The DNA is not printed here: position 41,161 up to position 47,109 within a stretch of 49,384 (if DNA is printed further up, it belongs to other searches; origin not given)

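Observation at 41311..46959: Giant secreted mosaic protein joining two different LRR solenoids, Ig-like/Calx-beta/cadherin-like modules and a leishmanolysin-type protease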

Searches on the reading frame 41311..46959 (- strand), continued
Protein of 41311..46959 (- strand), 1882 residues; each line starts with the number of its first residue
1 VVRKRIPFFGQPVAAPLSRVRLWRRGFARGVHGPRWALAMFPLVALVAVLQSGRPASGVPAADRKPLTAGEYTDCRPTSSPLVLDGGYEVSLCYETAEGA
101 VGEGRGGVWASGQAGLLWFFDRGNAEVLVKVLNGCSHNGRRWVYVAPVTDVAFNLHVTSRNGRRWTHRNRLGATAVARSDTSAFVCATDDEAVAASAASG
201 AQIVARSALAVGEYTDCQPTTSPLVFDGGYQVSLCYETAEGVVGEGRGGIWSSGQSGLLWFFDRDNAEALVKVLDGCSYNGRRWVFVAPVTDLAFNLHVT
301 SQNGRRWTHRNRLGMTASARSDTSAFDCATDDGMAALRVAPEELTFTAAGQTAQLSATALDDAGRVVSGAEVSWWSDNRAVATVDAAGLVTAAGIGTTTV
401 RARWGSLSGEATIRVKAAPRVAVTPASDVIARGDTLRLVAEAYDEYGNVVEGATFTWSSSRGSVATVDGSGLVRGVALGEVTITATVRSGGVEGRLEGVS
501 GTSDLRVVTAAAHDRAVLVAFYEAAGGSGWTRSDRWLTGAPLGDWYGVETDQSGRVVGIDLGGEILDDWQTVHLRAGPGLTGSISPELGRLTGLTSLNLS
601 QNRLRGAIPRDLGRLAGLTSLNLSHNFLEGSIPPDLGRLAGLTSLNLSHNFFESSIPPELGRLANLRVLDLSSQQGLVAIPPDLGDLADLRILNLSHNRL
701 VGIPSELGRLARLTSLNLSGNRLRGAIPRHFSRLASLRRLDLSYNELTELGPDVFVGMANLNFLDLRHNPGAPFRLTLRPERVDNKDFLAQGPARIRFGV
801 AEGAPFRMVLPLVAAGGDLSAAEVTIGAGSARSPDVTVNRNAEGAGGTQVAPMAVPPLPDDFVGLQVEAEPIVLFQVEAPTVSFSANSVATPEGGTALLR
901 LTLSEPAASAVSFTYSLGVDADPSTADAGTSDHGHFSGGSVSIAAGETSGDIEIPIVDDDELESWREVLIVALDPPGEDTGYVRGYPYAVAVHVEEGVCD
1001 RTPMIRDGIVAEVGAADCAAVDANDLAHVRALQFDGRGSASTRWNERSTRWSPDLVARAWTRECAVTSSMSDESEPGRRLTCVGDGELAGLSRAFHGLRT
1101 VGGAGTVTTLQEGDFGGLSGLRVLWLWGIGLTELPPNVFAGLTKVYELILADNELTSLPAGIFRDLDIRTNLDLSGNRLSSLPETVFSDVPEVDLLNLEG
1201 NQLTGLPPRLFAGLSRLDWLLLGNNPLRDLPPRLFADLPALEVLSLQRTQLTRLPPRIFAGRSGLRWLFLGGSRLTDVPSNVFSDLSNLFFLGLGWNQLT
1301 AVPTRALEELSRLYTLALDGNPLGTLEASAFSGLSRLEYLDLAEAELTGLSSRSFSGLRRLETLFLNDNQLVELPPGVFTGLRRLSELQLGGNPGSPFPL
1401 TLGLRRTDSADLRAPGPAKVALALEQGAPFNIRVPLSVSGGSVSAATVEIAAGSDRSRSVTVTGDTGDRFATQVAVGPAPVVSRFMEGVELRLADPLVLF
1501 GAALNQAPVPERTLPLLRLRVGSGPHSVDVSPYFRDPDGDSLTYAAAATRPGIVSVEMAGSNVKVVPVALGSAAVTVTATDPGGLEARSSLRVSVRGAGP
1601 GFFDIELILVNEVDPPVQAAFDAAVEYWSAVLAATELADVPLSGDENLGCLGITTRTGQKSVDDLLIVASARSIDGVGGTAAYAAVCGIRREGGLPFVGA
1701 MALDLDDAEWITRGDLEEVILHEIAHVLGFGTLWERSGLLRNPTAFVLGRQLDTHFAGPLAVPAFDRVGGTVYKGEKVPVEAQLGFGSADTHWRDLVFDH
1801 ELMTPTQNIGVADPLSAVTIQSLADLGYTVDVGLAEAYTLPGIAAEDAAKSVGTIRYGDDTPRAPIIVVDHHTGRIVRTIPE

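Call 24: find_related_loci(query=A1, collection=genome_contigs, flank=6000)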
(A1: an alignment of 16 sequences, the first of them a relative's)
Query A1 (1882 aa) in genome_contigs; peptide patterns used: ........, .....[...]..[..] (x = any residue, [..] = any of these).
335 stretches matched a pattern; 167 encode a relative of the query (tblastn E <= 1e-3); the best 80 are kept; 76 distinct loci.
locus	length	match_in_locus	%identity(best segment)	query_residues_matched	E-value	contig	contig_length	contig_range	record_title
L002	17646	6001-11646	76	1-1882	0e+0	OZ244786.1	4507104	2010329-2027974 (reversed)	MAG: Candidatus Multivorans sp. isolate 506956bb-d3ba-4b36-a8b3-9439da49a84d genome assembly, chromosome: 1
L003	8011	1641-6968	57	25-1882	0e+0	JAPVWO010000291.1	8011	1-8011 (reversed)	MAG: Candidatus Multivorans thiocomprendens isolate r_rhhh15 Seq291, whole genome shotgun sequence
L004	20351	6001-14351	46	315-1882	0e+0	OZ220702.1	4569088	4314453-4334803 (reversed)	MAG: Longimicrobiales bacterium isolate 5c038fdb-8e0b-4cbd-9550-43be1afc0bbf genome assembly, chromosome: 1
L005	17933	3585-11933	44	337-1882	0e+0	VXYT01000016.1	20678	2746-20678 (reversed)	MAG: Candidatus Palauibacter ramosifaciens isolate SB0670_bin_18 NODE_1248_length_20678_cov_22.431121, whole genome shot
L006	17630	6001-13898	41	588-1882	0e+0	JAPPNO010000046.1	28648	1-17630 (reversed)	MAG: Gemmatimonadota bacterium isolate RHO3_bin_73 NODE_2965_length_28648_cov_30.028573, whole genome shotgun sequence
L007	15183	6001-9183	45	602-1881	0e+0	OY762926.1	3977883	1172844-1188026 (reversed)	MAG: Gemmatimonadota bacterium isolate 6e3ee631-f785-49ea-85f7-2f24cfa146af genome assembly, chromosome: 1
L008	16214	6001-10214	42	566-1869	0e+0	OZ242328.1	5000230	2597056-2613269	MAG: Longimicrobiales bacterium isolate 0ef71ae0-4384-4122-aa05-a38a78c2d7b0 genome assembly, chromosome: 1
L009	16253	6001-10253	40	591-1872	0e+0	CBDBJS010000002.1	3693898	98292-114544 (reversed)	MAG: Longimicrobiales bacterium isolate 60270cfb-bcca-4a79-918d-44b5eb70727e genome assembly, contig: contig_2, whole ge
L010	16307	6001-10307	40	588-1880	0e+0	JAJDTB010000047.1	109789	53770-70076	MAG: Gemmatimonadetes bacterium isolate jk18x11bins.40 k141_1315464, whole genome shotgun sequence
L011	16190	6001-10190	40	579-1872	0e+0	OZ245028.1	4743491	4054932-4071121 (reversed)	MAG: Longimicrobiales bacterium isolate f7ec7502-a679-45e5-b4be-1f74f8b9058b genome assembly, chromosome: 1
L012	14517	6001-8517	39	579-1880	1e-145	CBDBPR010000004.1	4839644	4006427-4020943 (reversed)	MAG: Longimicrobiales bacterium isolate 15bddbfb-3f49-4ba2-9727-ef350e1ccbcb genome assembly, contig: contig_4, whole ge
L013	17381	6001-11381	38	591-1872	0e+0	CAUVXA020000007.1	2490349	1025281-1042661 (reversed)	MAG: Longimicrobiales bacterium isolate 5552ac82-0b67-4889-8bd1-75c19decb49e genome assembly, contig: contig_7, whole ge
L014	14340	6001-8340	42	590-1848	1e-118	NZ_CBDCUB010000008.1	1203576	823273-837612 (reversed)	MAG: Candidatus Palauibacter sp. isolate cc05a73e-5b7f-4338-bfa9-6e459683daed contig_8, whole genome shotgun sequence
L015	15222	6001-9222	42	683-1881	2e-107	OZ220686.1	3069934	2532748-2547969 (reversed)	MAG: Rhodothermales bacterium isolate 312d6c01-350c-491a-87ad-f3958f88b76c genome assembly, chromosome: 1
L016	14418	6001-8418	35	588-1880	1e-105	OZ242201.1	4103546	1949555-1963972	MAG: Longimicrobiales bacterium isolate 71266a4e-d954-4cdc-a494-fc6a34cb9123 genome assembly, chromosome: 1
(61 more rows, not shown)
